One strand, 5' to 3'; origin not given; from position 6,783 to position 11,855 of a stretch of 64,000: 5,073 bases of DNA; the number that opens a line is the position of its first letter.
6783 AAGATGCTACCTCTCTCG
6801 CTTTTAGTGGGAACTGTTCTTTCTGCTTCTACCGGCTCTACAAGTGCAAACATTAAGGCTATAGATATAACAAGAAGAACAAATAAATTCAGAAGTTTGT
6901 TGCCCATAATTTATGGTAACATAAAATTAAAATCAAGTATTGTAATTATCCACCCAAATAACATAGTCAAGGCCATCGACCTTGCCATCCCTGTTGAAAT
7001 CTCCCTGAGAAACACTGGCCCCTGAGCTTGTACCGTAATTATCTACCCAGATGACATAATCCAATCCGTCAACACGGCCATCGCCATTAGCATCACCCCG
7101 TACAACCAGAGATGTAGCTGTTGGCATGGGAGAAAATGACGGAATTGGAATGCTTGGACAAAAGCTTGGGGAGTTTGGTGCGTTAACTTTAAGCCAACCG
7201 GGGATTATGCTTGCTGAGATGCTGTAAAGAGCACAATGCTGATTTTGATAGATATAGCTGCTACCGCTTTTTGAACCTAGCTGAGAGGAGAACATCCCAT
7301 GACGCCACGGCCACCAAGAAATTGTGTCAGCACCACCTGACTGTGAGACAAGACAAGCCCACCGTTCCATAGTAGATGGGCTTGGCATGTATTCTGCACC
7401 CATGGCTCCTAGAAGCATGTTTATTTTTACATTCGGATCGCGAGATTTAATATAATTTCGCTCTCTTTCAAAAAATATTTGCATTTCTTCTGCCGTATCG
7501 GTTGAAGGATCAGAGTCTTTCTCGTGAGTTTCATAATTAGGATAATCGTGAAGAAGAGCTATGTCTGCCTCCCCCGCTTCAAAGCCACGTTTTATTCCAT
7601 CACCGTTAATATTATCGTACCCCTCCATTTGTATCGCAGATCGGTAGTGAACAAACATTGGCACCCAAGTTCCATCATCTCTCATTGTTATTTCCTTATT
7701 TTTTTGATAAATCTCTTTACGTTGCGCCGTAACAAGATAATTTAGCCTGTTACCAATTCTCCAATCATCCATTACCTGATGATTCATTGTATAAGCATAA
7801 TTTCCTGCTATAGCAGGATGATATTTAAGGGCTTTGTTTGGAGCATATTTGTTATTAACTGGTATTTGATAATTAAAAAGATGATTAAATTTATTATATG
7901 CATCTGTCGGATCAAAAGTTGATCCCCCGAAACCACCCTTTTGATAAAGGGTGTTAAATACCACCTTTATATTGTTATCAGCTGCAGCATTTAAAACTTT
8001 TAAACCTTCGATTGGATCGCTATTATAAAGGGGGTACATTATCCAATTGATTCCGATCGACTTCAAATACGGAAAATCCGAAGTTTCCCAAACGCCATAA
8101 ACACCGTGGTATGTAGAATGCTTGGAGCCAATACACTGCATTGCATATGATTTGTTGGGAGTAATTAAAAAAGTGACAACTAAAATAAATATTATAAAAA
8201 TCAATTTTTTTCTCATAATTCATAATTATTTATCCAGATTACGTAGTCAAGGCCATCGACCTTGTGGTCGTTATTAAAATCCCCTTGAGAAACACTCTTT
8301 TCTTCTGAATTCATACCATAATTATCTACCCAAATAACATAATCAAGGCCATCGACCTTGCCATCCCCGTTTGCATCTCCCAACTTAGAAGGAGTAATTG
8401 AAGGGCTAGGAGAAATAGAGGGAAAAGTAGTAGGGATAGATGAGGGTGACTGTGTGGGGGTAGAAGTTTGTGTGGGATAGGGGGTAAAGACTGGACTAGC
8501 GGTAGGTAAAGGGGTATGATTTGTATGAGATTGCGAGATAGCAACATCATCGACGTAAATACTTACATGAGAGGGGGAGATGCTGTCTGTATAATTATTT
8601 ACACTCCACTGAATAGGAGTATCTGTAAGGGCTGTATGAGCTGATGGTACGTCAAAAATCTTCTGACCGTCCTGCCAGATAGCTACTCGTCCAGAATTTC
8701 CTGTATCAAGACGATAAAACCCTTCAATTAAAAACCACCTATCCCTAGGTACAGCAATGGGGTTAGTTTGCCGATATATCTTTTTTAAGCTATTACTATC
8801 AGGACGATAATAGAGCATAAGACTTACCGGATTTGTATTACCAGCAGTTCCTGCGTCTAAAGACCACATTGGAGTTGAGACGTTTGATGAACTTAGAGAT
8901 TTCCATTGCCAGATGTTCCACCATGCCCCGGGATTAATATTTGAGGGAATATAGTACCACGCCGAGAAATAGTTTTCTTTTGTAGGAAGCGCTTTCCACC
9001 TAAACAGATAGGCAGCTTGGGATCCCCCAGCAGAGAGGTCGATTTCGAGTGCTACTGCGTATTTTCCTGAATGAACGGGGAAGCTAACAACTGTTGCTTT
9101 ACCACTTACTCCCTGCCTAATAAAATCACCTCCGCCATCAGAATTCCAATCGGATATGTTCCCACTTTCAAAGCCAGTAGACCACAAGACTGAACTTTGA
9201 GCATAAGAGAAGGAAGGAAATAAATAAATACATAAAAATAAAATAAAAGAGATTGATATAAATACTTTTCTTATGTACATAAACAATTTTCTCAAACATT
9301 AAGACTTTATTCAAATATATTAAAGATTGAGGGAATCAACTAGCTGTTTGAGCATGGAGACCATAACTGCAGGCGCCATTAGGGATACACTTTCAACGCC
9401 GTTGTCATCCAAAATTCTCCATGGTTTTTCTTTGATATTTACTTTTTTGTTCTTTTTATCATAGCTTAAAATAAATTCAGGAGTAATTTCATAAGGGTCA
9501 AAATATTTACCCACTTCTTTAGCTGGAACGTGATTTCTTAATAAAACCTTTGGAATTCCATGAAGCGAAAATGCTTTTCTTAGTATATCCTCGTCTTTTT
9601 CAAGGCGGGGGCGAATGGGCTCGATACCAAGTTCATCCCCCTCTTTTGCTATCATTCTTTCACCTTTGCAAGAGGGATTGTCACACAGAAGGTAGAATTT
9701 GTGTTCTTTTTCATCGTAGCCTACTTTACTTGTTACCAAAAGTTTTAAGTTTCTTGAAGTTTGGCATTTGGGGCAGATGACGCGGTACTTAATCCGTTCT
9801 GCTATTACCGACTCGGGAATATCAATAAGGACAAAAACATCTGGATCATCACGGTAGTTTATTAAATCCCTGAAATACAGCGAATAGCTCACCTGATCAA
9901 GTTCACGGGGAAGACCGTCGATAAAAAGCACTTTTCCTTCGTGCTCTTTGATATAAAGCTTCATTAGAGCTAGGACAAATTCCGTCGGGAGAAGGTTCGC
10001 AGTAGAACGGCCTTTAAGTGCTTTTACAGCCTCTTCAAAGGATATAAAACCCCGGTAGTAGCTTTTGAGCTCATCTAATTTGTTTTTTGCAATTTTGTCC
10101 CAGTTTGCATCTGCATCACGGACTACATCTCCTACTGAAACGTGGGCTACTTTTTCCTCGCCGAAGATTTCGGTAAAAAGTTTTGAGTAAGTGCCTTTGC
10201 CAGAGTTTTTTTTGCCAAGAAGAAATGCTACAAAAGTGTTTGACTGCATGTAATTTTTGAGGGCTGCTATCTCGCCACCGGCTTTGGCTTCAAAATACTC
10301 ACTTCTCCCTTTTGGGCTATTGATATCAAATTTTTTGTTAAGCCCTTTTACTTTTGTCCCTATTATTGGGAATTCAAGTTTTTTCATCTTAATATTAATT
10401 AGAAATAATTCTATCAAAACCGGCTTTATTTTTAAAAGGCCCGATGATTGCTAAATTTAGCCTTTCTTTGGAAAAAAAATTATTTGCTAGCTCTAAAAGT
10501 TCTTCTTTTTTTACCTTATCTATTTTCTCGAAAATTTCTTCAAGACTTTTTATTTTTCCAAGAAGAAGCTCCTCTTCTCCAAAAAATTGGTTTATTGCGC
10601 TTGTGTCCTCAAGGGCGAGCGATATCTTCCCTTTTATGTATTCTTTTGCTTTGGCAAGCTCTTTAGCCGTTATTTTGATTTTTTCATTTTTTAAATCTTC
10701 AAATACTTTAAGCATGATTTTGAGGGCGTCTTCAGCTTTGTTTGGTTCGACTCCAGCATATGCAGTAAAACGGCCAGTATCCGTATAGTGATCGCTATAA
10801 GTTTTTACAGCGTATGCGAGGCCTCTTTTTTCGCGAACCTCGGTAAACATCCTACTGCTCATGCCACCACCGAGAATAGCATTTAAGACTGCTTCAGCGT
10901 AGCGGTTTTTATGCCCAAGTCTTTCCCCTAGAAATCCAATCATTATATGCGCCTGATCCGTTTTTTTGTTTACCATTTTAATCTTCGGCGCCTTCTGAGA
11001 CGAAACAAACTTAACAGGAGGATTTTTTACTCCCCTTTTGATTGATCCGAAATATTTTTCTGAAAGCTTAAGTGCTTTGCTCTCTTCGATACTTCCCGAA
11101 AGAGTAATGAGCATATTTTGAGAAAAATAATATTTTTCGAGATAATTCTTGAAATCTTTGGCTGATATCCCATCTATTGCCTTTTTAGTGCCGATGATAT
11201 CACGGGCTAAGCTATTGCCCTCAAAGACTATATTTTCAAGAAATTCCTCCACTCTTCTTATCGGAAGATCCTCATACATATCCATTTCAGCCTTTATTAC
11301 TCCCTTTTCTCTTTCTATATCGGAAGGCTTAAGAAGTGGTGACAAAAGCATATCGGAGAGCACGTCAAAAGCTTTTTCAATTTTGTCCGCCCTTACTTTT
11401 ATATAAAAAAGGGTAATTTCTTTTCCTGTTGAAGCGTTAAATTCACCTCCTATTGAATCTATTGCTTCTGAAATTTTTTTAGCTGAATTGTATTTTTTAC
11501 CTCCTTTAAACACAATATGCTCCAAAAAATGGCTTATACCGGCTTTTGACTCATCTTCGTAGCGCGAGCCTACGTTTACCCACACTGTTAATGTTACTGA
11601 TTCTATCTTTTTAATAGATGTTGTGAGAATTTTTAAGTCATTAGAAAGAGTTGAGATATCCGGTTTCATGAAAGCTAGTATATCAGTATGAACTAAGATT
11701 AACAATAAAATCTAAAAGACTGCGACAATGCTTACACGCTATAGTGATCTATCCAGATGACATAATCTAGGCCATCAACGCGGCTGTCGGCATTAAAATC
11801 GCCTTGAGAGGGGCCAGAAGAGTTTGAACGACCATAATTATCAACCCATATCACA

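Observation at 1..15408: Array of seven surface-protein genes; six end in an identical PT-linker + tandem type-I dockerin-like module (cellulosome-like display system?)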

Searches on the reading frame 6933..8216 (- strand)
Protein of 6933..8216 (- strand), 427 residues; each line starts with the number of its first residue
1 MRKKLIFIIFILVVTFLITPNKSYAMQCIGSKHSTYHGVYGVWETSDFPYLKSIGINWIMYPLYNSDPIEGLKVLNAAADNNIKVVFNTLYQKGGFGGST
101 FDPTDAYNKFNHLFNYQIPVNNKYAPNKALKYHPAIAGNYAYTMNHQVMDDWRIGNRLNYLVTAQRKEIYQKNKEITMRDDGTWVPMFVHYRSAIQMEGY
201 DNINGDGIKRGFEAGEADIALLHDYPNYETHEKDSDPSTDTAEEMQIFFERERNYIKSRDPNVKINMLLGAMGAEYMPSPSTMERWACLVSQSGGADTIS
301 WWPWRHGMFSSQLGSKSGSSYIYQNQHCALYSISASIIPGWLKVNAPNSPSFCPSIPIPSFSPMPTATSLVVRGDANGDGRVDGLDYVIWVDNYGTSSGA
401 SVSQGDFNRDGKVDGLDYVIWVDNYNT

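Call 3: search_protein_families(library=pfam, proteins=[window:6933-8216:-], max_evalue=0.01)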
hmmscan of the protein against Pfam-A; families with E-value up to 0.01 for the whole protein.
window:6933-8216:- (427 aa): 2 families
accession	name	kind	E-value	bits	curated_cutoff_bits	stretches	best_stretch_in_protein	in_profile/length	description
PF00404.24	Dockerin_1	-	4.1e-07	30.5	22.9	1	374-420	2-51/57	Dockerin type I domain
PF13517.12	FG-GAP_3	-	0.0074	17.3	26.9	0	396-414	40-58/61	FG-GAP-like repeat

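Call 4: search_protein_families(library=ncbifam, proteins=[window:6933-8216:-], max_evalue=0.01)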
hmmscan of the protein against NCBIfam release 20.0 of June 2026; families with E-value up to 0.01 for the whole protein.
window:6933-8216:- (427 aa): 0 families

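Call 28: search_solved_structures(query=window:7098-8216:-, max_evalue=10)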
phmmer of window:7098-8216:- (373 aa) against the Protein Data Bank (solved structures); distinct sequences matched with E-value up to 10: 2.
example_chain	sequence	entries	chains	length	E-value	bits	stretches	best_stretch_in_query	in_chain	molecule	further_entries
4xat_A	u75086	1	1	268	0.085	15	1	85-150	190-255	Noelin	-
7zw0_sj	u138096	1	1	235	0.41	12.7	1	119-165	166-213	Uncharacterized protein YIL161W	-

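Call 59: find_encoding_contigs(protein=window:6933-8216:-, flank=10000, max_places=4)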
Protein window:6933-8216:- (427 aa): no gene with exactly this product is on record in the collection.

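Call 66: search_protein_families(library=pfam, proteins=[window:7098-8216:-], max_evalue=10)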
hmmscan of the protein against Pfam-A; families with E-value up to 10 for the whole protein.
window:7098-8216:- (373 aa): 0 families

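Call 73: search_protein_representatives(protein=window:7098-8216:-)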
Query: 373 residues. Proteins with E-value up to 0.001 (for the whole library): 2; up to 1e-10: 1; up to 1e-30: 1. The best 2 are listed.
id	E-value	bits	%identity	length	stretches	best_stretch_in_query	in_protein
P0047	2.1e-156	537.0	62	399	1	3-366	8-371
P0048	5.9e-06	41.9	46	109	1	287-353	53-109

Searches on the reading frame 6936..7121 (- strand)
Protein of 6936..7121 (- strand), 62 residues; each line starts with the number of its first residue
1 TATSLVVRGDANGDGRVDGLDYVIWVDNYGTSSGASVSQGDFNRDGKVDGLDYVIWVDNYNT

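Call 72: predict_structure(alignment_id=A5)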
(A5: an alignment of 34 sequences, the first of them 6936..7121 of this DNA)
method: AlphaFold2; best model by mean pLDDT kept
length: 62 residues; sequences in the alignment: 34
mean_pLDDT: 91.5   pTM: 0.76
mean pLDDT of the five models: 91.5, 89.8, 89.3, 88.4, 75.0
residues with pLDDT >= 90: 52; 70-90: 4; 50-70: 5; < 50: 1
segments of 3 or more residues with pLDDT < 50: none
pLDDT, mean of each block of 10 residues (from residue 1): 70 95 98 93 97 97 87
secondary structure, 60 per line:
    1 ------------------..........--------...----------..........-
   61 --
elements in order: H19-28 H50-59

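Call 77: fold_search(model_id=the predicted structure, library=pdb)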
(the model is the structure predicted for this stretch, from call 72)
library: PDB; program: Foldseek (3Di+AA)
matches with E <= 10: 26; with E <= 0.001: 0
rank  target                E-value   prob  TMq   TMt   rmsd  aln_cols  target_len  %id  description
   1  2y3n_B                6.8e-03  1.00  0.75  0.77   1.5        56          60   27  Type II cohesin-dockerin domain from Bacteroides cellolosolvens (released 2012-01-11)
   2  4u3s_B                9.8e-02  0.99  0.61  0.27   3.5        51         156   31  Crystal structure of Coh3ScaB-XDoc_M1ScaA complex: A N-terminal interface mutant of type II Cohesin-X-Dockerin complex (released 2015-07-29)
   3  3kcp_A                1.7e-01  0.98  0.63  0.14   3.3        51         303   20  Crystal structure of interacting Clostridium thermocellum multimodular components (released 2010-02-09)
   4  4wi0_B                1.9e-01  0.97  0.61  0.27   3.6        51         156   27  Crystal structure of Coh3ScaB-XDoc_M2ScaA complex: A C-terminal interface mutant of type II Cohesin-X-Dockerin complex (released 2015-10-07)
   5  5k39_B                2.7e-01  0.93  0.60  0.27   3.5        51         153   24  THE TYPE II COHESIN DOCKERIN COMPLEX FROM CLOSTRIDIUM THERMOCELLUM (released 2017-03-29)
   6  6kge_B                2.8e-01  0.80  0.53  0.54   4.6        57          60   32  Crystal structure of CaDoc0917(R16D)-CaCohA2 complex at pH 5.5 (released 2020-07-08)
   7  5m0y_B                3.5e-01  0.94  0.63  0.27   2.7        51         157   25  Crystal Structure of the CohScaA-XDocCipB type II complex from Clostridium thermocellum at 1.5Angstrom resolution (released 2017-09-06)
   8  6kgc_B                4.2e-01  0.77  0.55  0.57   4.5        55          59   33  Crystal structure of CaDoc0917(R49D)-CaCohA2 complex at pH 5.4 (released 2020-07-08)
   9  6kgf_D                4.9e-01  0.80  0.59  0.59   4.5        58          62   31  Crystal structure of CaDoc0917(R16D)-CaCohA2 complex at pH 8.2 (released 2020-07-08)
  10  2ozn_B                5.9e-01  0.87  0.65  0.34   2.3        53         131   26  The Cohesin-Dockerin Complex of NagJ and NagH from Clostridium perfringens (released 2008-05-06)
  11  5g5d_B                5.9e-01  0.85  0.61  0.27   2.8        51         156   22  Crystal Structure of the CohScaC2-XDocCipA type II complex from Clostridium thermocellum (released 2017-04-05)
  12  4fl4_L                5.9e-01  0.85  0.60  0.14   3.2        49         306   18  Scaffoldin conformation and dynamics revealed by a ternary complex from the Clostridium thermocellum cellulosome (released 2012-06-27)
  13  2vn5_B                5.9e-01  0.66  0.54  0.58   3.8        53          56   34  The Clostridium cellulolyticum dockerin displays a dual binding mode for its cohesin partner (released 2008-05-20)
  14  4fl4_C                7.2e-01  0.85  0.66  0.15   3.4        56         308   21  Scaffoldin conformation and dynamics revealed by a ternary complex from the Clostridium thermocellum cellulosome (released 2012-06-27)
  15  6kgf_B                7.2e-01  0.69  0.57  0.57   4.7        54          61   35  Crystal structure of CaDoc0917(R16D)-CaCohA2 complex at pH 8.2 (released 2020-07-08)
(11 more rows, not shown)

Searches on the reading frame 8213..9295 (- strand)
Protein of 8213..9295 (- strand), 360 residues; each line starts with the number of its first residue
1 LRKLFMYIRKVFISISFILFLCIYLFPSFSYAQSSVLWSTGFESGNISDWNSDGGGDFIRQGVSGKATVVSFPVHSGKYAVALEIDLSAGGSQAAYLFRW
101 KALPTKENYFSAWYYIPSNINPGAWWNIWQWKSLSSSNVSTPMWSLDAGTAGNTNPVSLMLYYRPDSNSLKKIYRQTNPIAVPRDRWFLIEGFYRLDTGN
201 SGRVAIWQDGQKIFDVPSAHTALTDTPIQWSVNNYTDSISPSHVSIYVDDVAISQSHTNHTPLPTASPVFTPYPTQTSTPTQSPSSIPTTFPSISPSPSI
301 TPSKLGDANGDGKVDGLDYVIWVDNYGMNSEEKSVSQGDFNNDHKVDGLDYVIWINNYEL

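Call 3: search_protein_families(library=pfam, proteins=[window:8213-9295:-], max_evalue=0.01)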
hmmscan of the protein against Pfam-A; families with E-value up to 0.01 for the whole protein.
window:8213-9295:- (360 aa): 2 families
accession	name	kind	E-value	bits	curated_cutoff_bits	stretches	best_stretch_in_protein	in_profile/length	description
PF14099.13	Polysacc_lyase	-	1.4e-10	41.9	29.9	1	42-251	1-209/210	Polysaccharide lyase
PF00404.24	Dockerin_1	-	4.9e-06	27.1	22.9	1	305-356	1-54/57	Dockerin type I domain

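Call 4: search_protein_families(library=ncbifam, proteins=[window:8213-9295:-], max_evalue=0.01)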
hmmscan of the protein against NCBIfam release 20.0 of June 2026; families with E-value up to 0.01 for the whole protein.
window:8213-9295:- (360 aa): 0 families

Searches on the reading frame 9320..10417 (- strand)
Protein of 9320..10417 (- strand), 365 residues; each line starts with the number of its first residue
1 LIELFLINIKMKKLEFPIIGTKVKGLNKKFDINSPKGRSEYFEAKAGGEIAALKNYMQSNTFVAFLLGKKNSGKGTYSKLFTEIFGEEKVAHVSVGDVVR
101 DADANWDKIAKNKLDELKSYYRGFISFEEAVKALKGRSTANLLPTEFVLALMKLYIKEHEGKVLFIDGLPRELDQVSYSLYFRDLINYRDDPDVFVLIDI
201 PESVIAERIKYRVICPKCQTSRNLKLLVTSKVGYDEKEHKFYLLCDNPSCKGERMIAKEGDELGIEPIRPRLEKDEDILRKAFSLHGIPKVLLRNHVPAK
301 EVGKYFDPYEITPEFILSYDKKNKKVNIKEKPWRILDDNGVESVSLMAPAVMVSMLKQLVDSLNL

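Call 3: search_protein_families(library=pfam, proteins=[window:9320-10417:-], max_evalue=0.01)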
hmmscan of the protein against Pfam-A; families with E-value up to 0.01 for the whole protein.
window:9320-10417:- (365 aa): 2 families
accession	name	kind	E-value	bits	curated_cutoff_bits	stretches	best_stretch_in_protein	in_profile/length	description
PF00406.28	ADK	-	9e-10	39.3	26.8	1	139-235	51-123/151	Adenylate kinase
PF13207.12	AAA_17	-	2.3e-06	28.4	27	1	72-210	6-120/136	AAA domain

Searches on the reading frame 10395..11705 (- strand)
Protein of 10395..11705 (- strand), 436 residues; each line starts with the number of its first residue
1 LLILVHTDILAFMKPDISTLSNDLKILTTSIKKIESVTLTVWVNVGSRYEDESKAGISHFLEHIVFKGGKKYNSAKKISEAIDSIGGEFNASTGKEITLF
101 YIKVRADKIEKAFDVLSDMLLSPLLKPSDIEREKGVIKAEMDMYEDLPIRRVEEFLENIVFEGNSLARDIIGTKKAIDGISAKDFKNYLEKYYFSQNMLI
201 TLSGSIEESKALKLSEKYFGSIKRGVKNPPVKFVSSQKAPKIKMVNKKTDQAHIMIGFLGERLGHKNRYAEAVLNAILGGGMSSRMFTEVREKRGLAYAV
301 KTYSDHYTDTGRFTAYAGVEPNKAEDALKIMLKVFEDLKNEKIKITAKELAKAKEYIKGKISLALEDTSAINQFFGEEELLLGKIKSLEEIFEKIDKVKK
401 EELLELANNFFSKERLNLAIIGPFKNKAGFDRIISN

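Call 3: search_protein_families(library=pfam, proteins=[window:10395-11705:-], max_evalue=0.01)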
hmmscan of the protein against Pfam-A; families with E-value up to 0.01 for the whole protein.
window:10395-11705:- (436 aa): 2 families
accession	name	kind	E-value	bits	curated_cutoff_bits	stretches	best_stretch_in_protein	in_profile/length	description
PF05193.26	Peptidase_M16_C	-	1.9e-45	155.4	23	1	180-355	2-179/181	Peptidase M16 inactive domain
PF00675.25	Peptidase_M16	-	2.6e-41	141.4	22.3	1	26-173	2-148/149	Insulinase (Peptidase family M16)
